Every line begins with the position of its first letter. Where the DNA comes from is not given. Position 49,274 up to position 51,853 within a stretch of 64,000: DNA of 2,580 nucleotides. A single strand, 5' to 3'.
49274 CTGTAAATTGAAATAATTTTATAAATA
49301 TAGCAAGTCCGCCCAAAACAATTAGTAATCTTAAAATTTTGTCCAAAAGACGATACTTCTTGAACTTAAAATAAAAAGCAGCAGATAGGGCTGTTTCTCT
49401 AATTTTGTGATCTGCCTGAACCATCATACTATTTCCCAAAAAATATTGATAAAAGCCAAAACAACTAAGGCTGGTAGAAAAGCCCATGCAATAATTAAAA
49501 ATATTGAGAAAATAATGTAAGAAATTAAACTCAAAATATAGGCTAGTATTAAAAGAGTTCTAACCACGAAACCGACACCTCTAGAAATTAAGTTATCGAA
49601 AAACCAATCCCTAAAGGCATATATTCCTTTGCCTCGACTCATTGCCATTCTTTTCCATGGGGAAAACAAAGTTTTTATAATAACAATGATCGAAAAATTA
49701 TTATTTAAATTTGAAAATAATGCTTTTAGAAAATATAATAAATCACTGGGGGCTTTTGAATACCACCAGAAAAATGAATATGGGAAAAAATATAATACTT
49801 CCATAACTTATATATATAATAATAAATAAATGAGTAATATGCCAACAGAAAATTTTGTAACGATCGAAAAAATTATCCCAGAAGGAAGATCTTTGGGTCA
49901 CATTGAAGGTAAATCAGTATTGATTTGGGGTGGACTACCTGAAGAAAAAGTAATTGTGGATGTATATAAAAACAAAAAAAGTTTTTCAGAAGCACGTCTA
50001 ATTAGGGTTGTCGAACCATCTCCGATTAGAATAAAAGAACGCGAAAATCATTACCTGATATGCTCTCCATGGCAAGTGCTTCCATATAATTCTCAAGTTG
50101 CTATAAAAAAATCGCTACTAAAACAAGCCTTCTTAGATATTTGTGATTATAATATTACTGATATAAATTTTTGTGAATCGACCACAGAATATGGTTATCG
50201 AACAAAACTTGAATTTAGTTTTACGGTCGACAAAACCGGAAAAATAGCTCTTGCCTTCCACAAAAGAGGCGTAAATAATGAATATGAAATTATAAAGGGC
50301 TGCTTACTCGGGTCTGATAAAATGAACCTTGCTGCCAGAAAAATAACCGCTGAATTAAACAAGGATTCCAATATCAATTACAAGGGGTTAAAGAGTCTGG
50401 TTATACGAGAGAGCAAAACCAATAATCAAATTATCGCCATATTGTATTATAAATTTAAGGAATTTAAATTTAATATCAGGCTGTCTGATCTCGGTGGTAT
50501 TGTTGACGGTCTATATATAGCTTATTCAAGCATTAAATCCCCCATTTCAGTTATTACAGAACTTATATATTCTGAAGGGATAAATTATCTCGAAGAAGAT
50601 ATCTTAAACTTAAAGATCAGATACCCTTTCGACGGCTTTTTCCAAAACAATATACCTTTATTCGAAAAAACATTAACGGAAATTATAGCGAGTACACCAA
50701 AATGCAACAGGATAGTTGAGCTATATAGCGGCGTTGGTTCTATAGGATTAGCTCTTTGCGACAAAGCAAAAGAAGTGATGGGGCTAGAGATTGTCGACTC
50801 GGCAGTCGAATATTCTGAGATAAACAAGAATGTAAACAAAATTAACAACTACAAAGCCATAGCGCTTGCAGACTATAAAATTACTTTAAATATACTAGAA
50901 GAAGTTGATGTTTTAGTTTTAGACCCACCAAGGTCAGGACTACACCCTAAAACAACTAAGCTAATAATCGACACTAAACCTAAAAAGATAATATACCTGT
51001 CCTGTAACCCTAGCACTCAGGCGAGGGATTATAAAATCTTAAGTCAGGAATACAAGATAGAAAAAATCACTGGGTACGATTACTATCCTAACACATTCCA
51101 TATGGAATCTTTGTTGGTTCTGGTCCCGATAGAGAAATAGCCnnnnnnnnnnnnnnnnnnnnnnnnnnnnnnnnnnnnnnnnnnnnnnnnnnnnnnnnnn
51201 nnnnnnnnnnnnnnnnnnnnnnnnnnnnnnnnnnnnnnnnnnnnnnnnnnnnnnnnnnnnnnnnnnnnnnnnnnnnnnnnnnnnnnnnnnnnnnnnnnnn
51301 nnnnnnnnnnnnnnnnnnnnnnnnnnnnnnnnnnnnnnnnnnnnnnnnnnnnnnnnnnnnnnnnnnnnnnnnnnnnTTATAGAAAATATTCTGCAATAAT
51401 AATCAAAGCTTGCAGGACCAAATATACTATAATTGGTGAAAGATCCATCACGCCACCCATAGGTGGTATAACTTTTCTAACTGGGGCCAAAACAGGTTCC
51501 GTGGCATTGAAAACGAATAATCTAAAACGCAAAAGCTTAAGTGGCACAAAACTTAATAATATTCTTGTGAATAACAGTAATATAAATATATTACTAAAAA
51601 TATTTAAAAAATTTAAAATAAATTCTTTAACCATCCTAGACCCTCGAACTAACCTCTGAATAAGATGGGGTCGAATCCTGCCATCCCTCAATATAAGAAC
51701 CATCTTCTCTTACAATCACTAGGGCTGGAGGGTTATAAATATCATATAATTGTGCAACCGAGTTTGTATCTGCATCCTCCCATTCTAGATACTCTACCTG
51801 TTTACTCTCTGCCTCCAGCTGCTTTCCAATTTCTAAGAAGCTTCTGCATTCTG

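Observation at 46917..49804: Membrane-anchored ClpB-like AAA+ protein with a pseudo-ATPase first domain, translationally coupled to a small membrane protein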

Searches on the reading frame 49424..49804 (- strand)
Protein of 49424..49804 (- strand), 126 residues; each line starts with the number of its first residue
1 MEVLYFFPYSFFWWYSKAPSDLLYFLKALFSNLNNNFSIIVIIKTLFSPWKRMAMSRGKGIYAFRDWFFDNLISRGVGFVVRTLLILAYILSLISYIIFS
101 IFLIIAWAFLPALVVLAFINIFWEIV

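Call 3: search_protein_families(library=pfam, proteins=[window:49424-49804:-], max_evalue=0.01)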
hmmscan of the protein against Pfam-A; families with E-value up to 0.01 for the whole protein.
window:49424-49804:- (126 aa): 0 families

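Call 4: search_protein_families(library=ncbifam, proteins=[window:49424-49804:-], max_evalue=0.01)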
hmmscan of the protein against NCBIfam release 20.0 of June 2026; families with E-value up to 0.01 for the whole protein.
window:49424-49804:- (126 aa): 0 families

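Call 15: find_homologous_proteins(query=window:49424-49804:-, max_evalue=0.001)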
Query window:49424-49804:- (126 aa): 36 proteins with E <= 0.001 among 59 candidates.
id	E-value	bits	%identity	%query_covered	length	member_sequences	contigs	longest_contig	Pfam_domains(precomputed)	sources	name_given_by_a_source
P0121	2.1e-72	259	100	100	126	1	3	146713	-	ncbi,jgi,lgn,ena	ncbi:MAG: hypothetical protein WCP14_03425 [bacterium]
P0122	4.6e-56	206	75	100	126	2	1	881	-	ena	-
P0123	1.9e-28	117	49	97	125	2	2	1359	-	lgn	-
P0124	1.5e-26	111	50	97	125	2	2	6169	-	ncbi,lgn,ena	-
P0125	1.8e-26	111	45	96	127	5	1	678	-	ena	-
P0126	4.4e-26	109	43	97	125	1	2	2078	-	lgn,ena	-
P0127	1.2e-19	89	39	99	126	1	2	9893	-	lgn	-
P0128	1.5e-17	82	43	85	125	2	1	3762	-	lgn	-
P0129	4.4e-15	74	39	90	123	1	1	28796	-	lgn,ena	-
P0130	7.3e-11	60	36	83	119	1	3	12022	-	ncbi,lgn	-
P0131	4.5e-10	58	34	83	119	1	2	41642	-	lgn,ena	-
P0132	6.2e-10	57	32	83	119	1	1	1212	-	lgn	-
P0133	3.8e-9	55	39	68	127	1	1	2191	-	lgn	-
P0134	4.3e-9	54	32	83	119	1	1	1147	-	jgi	jgi:hypothetical protein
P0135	4.9e-9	54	33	83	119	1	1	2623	-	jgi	jgi:hypothetical protein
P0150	1.8e-6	46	40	68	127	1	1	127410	-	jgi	jgi:hypothetical protein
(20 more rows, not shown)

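Call 17: find_encoding_contigs(protein=P0150, flank=6000, max_places=2)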
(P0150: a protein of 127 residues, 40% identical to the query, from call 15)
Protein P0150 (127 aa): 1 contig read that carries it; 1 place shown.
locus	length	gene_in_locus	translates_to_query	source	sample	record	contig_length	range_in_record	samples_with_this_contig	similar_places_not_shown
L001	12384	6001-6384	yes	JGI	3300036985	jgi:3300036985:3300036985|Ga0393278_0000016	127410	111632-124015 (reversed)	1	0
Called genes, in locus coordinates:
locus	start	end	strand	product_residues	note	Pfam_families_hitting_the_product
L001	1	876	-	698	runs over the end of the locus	-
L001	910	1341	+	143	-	-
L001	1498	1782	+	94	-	PF00708:Acylphosphatase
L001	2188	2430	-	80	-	-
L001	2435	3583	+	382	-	PF01702:TGT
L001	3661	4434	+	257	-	PF04402:SIMPL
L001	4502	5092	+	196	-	PF05175:MTS, PF03602:Cons_hypoth95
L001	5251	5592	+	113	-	-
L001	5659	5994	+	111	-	-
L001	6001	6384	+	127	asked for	-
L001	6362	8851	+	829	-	PF05673:DUF815 (faint), PF00158:Sigma54_activat (faint), PF17871:AAA_lid_9, PF00004:AAA, PF07724:AAA_2, PF07728:AAA_5, PF10431:ClpB_D2-small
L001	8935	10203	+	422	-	PF02844:GARS_N, PF01071:GARS_A, PF02786:CPSase_L_D2 (weak), PF02222:ATP-grasp (faint), PF02843:GARS_C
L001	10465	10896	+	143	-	PF02381:MraZ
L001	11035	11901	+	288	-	PF01209:Ubie_methyltran (faint), PF01795:Methyltransf_5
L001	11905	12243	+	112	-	-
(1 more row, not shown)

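Call 18: find_encoding_contigs(protein=P0131, flank=6000, max_places=2)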
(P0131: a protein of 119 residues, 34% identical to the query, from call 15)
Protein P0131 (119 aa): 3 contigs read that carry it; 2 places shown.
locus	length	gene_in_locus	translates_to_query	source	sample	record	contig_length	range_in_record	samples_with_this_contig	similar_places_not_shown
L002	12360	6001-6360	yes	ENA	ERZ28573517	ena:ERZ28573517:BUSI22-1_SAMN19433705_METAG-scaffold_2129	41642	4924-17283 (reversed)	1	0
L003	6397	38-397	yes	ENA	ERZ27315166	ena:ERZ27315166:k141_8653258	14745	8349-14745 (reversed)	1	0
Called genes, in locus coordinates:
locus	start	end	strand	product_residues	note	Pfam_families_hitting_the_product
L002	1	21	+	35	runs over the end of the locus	-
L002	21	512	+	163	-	PF01029:NusB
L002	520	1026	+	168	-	PF00293:NUDIX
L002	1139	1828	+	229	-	PF22935:RM44_endonuclase (weak), PF14622:Ribonucleas_3_3, PF00636:Ribonuclease_3, PF00035:dsrm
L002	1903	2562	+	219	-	PF00886:Ribosomal_S16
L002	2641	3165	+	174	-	PF13083:KH_KhpA-B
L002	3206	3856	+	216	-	PF01746:tRNA_m1G_MT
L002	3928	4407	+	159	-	-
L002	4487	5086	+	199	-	PF00081:Sod_Fe_N, PF02777:Sod_Fe_C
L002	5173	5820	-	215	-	-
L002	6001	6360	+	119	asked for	-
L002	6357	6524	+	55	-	-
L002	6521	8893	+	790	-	PF00910:RNA_helicase (faint), PF13173:AAA_14 (faint), PF13191:AAA_16 (faint), PF17871:AAA_lid_9 (weak), PF00004:AAA, PF07724:AAA_2, PF07728:AAA_5, PF10431:ClpB_D2-small, +2 more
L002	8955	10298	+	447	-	PF00479:G6PD_N, PF02781:G6PD_C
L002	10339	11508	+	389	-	PF01078:Mg_chelatase (faint), PF05496:RuvB_N, PF13191:AAA_16 (faint), PF00004:AAA, PF07726:AAA_3 (faint), PF07728:AAA_5 (faint), PF16193:AAA_assoc_2, PF12002:MgsA_C, +1 more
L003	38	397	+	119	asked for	-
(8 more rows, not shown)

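Call 19: find_encoding_contigs(protein=P0129, flank=6000, max_places=2)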
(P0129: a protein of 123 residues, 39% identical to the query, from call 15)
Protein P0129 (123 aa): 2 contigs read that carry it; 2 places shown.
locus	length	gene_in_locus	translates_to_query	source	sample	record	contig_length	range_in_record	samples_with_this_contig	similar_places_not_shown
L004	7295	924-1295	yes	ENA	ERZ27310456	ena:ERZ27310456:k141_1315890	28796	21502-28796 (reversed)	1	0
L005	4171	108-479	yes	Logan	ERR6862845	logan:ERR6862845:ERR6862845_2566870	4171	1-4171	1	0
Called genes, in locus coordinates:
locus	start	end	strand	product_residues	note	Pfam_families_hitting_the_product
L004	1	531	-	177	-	?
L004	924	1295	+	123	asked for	-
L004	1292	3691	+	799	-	PF00158:Sigma54_activat (faint), PF12775:AAA_7 (faint), PF00004:AAA (weak), PF17871:AAA_lid_9 (weak), PF00004:AAA, PF07724:AAA_2, PF07728:AAA_5, PF10431:ClpB_D2-small, +3 more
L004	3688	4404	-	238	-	PF00696:AA_kinase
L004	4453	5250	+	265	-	PF03372:Exo_endo_phos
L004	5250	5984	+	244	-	-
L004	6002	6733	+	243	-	PF00702:Hydrolase, PF12710:HAD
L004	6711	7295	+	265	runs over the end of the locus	-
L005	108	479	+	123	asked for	-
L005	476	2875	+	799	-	PF00158:Sigma54_activat (faint), PF12775:AAA_7 (faint), PF00004:AAA (weak), PF17871:AAA_lid_9 (weak), PF00004:AAA, PF07724:AAA_2, PF07728:AAA_5, PF10431:ClpB_D2-small, +3 more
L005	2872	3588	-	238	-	PF00696:AA_kinase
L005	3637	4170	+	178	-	?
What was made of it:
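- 49424..49427 (-): ATGA stop/start overlap, giving translational coupling. A second in-frame ATG lies at 49424-49422. The same overlapping arrangement occurs in distant homologous loci (calls 17-19).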

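Call 23: find_related_loci(query=A2, collection=genome_contigs, flank=4000)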
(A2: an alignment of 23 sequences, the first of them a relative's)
Query A2 (126 aa) in genome_contigs; peptide patterns used: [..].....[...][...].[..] (x = any residue, [..] = any of these).
67 stretches matched a pattern; 52 encode a relative of the query (tblastn E <= 1e-3); 52 distinct loci.
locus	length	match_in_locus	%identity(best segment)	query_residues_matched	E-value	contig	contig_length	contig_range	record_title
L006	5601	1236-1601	49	1-122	2e-34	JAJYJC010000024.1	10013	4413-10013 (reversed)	MAG: bacterium isolate DBS2-1.bin143 NODE_13086_length_10013_cov_4.909873, whole genome shotgun sequence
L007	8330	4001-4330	32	11-120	1e-15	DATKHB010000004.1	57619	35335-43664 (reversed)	MAG TPA_asm: Candidatus Saccharimonadales bacterium isolate SMAG_U14566 k141_148248, whole genome shotgun sequence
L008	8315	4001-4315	36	11-115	5e-15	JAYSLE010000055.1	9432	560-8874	MAG: Candidatus Saccharibacteria bacterium isolate GFS_10315 GFS_10315_54, whole genome shotgun sequence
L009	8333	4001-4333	33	13-119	4e-14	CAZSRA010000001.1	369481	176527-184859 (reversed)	MAG TPA_asm: uncultured Candidatus Saccharimonadales bacterium isolate SRP200132_co1_243 genome assembly, contig: NODE_1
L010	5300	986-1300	41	11-115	1e-13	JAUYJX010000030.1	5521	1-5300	MAG: bacterium isolate C24_metabat.bin.170 C24_k141_195675, whole genome shotgun sequence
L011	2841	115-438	36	13-118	2e-13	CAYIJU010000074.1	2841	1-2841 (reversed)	MAG TPA_asm: uncultured Candidatus Saccharibacteria bacterium isolate ERP119705_co20_288 genome assembly, contig: NODE_6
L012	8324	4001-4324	36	13-118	2e-13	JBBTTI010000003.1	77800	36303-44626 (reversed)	MAG: Patescibacteria group bacterium isolate H14-bin043_1 H14_bin043_1_000000000003, whole genome shotgun sequence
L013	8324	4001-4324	35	12-117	7e-13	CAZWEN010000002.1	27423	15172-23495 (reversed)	MAG TPA_asm: uncultured Candidatus Saccharibacteria bacterium isolate binchicken_co211_311 genome assembly, contig: NODE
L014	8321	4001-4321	33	13-119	6e-13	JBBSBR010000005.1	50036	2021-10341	MAG: Candidatus Saccharimonadia bacterium isolate La6_metabat2.164 La6_metabat2.164_K_939169_L_50036_cov_29.0000, whole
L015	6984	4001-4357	36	1-118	7e-13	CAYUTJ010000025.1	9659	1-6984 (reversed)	MAG TPA_asm: uncultured Candidatus Saccharibacteria bacterium isolate binchicken_co6_434 genome assembly, contig: NODE_8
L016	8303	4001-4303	37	13-113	3e-14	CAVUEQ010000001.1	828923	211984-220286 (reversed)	MAG: uncultured bacterium isolate MFD04944.bin.2.55 genome assembly, contig: contig_29178, whole genome shotgun sequence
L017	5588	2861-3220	35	1-119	1e-12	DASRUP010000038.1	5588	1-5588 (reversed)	MAG TPA_asm: Candidatus Paceibacterota bacterium isolate SMAG_U8136 k141_991269, whole genome shotgun sequence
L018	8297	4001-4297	36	13-111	3e-15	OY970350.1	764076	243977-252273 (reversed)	MAG: uncultured bacterium isolate MFD09567.bin.c.1 genome assembly, chromosome: 1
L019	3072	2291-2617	37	13-119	3e-12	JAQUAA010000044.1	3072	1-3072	MAG: Candidatus Paceibacterota bacterium isolate STC_73 NODE_115365_length_3072_cov_3.380306_Sandtown_C, whole genome sh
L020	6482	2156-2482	37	13-119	5e-12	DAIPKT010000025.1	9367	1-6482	MAG TPA_asm: bacterium isolate CTOTU21511 NODE_3229_length_9367_cov_11.080971, whole genome shotgun sequence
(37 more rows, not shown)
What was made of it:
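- Tried and rejected: The small-protein alignment was used instead (call 23).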

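Call 33: search_protein_families(library=pfam, alignment_id=A2, max_evalue=1)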
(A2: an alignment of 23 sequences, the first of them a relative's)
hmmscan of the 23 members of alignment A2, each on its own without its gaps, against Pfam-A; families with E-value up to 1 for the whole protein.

A. member 1, P0121 (126 aa): 0 families

B. families by the number of members that match (of 23 scanned): 7 families
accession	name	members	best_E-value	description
PF07332.16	Phage_holin_3_6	2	0.26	Putative Actinobacterial Holin-X, holin superfamily III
PF22270.1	MlrA_helical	1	0.012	Transcriptional regulator MlrA, helical domain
PF14348.11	DUF4400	1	0.23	Domain of unknown function (DUF4400)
PF17240.7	DUF5313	1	0.32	Family of unknown function (DUF5313)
PF16954.10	HRG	1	0.4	Haem-transporter, endosomal/lysosomal, haem-responsive gene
PF14257.11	DUF4349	1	0.86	Domain of unknown function (DUF4349)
PF14965.11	BRI3BP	1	0.95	Negative regulator of p53/TP53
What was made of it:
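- Tried and rejected: Pfam on 23 small-family members gave only noise above E = 0.01 (call 33).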

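Call 48: predict_structure(alignment_id=A4)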
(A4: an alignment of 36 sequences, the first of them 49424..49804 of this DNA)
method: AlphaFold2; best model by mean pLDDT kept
length: 126 residues; sequences in the alignment: 36
mean_pLDDT: 87.9   pTM: 0.61
mean pLDDT of the five models: 87.9, 87.3, 87.2, 87.1, 86.4
residues with pLDDT >= 90: 53; 70-90: 70; 50-70: 3; < 50: 0
segments of 3 or more residues with pLDDT < 50: none
pLDDT, mean of each block of 10 residues (from residue 1): 80 86 88 87 90 77 91 93 93 91 88 89 91
secondary structure, 60 per line:
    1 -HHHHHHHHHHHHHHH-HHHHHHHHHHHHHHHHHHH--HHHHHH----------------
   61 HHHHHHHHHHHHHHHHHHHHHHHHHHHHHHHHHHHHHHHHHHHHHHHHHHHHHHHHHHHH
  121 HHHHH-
elements in order: H2-16 H18-36 H39-44 H61-125
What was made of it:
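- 49424..49804 (-): Small partner gene (126 aa). Its cytoplasmic N-terminal ~75 aa carry the family-invariant motifs W13, FS37-38, LFSPW(46-50)KR and NLISR(71-75)..G78...R82. A C-terminal hydrophobic hairpin (aa 76-126) follows. AF2 gives an all-helical model, pLDDT 88 (call 48).
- The partner has no AAA-like fold (call 48).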

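Call 52: fold_search(model_id=the predicted structure, library=pdb)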
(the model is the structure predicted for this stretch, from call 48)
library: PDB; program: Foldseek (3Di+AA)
matches with E <= 10: 11; with E <= 0.001: 0
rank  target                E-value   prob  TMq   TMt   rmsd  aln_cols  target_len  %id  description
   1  5u0p_V                1.9e+00  0.21  0.28  0.30   6.6        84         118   14  Cryo-EM structure of the transcriptional Mediator (released 2017-03-08)
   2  8c1z_A                4.5e+00  0.13  0.30  0.12   9.9        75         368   20  Tetrameric 5-HT3aR in Salipro (apo state, symmetric) (released 2024-07-10)
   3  5wkq_A                5.7e+00  0.15  0.41  0.33   8.6       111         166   14  2.10 A resolution structure of IpaB (residues 74-242) from Shigella flexneri (released 2018-05-16)
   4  8gmh_C                6.0e+00  0.15  0.44  0.41   5.5       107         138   16  Crystal Structure of the ternary complex of TelA-LXG, LapA3, and LapA4 (released 2024-01-10)
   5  8c20_C                6.4e+00  0.14  0.28  0.11   8.9        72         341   17  Tetrameric 5-HT3aR in Salipro (holo state, symmetric) (released 2024-07-10)
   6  8gmh_E                7.7e+00  0.16  0.50  0.46   5.5       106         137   16  Crystal Structure of the ternary complex of TelA-LXG, LapA3, and LapA4 (released 2024-01-10)
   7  5wkq_B                7.7e+00  0.06  0.30  0.25  12.9       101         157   13  2.10 A resolution structure of IpaB (residues 74-242) from Shigella flexneri (released 2018-05-16)
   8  1ohh_MODEL_2_G        7.7e+00  0.05  0.26  0.34  10.3       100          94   15  BOVINE MITOCHONDRIAL F1-ATPASE complexed with the inhibitor protein IF1 (released 2003-06-09)
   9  7lbm_m                8.7e+00  0.21  0.53  0.53   5.0        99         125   11  Structure of the human Mediator-bound transcription pre-initiation complex (released 2021-03-24)
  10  9cpb_6T               9.2e+00  0.08  0.33  0.18   9.4        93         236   15  Atomic model of bovine Fallopian tube cilia doublet microtubule (48-nm periodicity) (released 2024-10-30)
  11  8c1z_D                9.8e+00  0.09  0.31  0.13   8.9        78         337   20  Tetrameric 5-HT3aR in Salipro (apo state, symmetric) (released 2024-07-10)
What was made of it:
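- Tried and rejected: Fold search of the small protein against the PDB gave no hit below E = 1 (call 52).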

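Call 56: search_protein_representatives(alignment_id=A4)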
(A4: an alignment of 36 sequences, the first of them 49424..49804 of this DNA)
Query: 36 sequences, 125 profile positions. Proteins with E-value up to 0.001 (for the whole library): 1473; up to 1e-10: 1107; up to 1e-30: 7. The best 150 are listed.
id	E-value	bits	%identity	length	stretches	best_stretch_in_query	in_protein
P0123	1.4e-38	147.6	-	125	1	2-122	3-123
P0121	6.2e-38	145.5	-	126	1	3-124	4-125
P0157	3.0e-37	143.3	-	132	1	3-124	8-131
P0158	8.9e-35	135.3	-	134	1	3-124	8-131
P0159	1.3e-33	131.6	-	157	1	2-125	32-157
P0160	1.8e-32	127.9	-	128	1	2-124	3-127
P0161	1.1e-31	125.3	-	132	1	6-124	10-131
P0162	1.8e-30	121.4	-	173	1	3-122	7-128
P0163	3.5e-30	120.5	-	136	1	3-124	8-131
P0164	6.6e-30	119.6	-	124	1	5-125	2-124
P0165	8.5e-30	119.2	-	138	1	4-124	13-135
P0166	9.7e-30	119.0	-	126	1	4-124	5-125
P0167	1.2e-29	118.8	-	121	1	7-123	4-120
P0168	1.5e-29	118.4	-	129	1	3-121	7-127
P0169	2.7e-29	117.6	-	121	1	5-122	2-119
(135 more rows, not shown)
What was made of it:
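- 49424..49804 (-): A profile search finds 1,473 representatives (call 56).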

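Call 57: search_protein_families(library=padloc, proteins=[window:49424-49804:-], max_evalue=0.01)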
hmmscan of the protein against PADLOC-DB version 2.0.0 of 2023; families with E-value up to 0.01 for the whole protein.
window:49424-49804:- (126 aa): 0 families
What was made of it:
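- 49424..49804 (-): There is no Pfam, NCBIfam or PADLOC model (calls 3, 4, 33, 57).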

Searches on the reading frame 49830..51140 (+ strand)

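Call 32: search_protein_families(library=pfam, proteins=[window:49830-51140:+], max_evalue=0.001)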
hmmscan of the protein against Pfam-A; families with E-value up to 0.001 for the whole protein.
window:49830-51140:+ (436 aa): 4 families
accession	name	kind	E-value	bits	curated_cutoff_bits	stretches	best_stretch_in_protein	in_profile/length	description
PF05958.17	tRNA_U5-meth_tr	-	2.4e-27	96.3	23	1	86-431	2-354/357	tRNA (Uracil-5-)-methyltransferase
PF03602.21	Cons_hypoth95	-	4.6e-05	23.6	24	1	282-368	32-123/182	Conserved hypothetical protein 95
PF02475.24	TRM5-TYW2_MTfase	-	0.00028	21.3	28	1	288-350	33-97/164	TRM5/TYW2 methyltransferase domain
PF05175.20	MTS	-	0.00081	19.5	23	0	286-367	27-107/170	Methyltransferase small domain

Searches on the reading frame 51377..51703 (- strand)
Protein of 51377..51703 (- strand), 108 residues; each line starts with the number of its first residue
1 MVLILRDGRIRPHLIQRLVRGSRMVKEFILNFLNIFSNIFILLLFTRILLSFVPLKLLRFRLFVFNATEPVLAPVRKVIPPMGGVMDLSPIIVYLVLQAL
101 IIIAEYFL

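Call 32: search_protein_families(library=pfam, proteins=[window:51377-51703:-], max_evalue=0.001)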
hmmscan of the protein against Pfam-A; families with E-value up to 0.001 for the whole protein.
window:51377-51703:- (108 aa): 1 family
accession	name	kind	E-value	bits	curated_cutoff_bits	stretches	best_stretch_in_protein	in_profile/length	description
PF02325.22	YGGT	-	1.6e-14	54.5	27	1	35-102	2-68/70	YGGT family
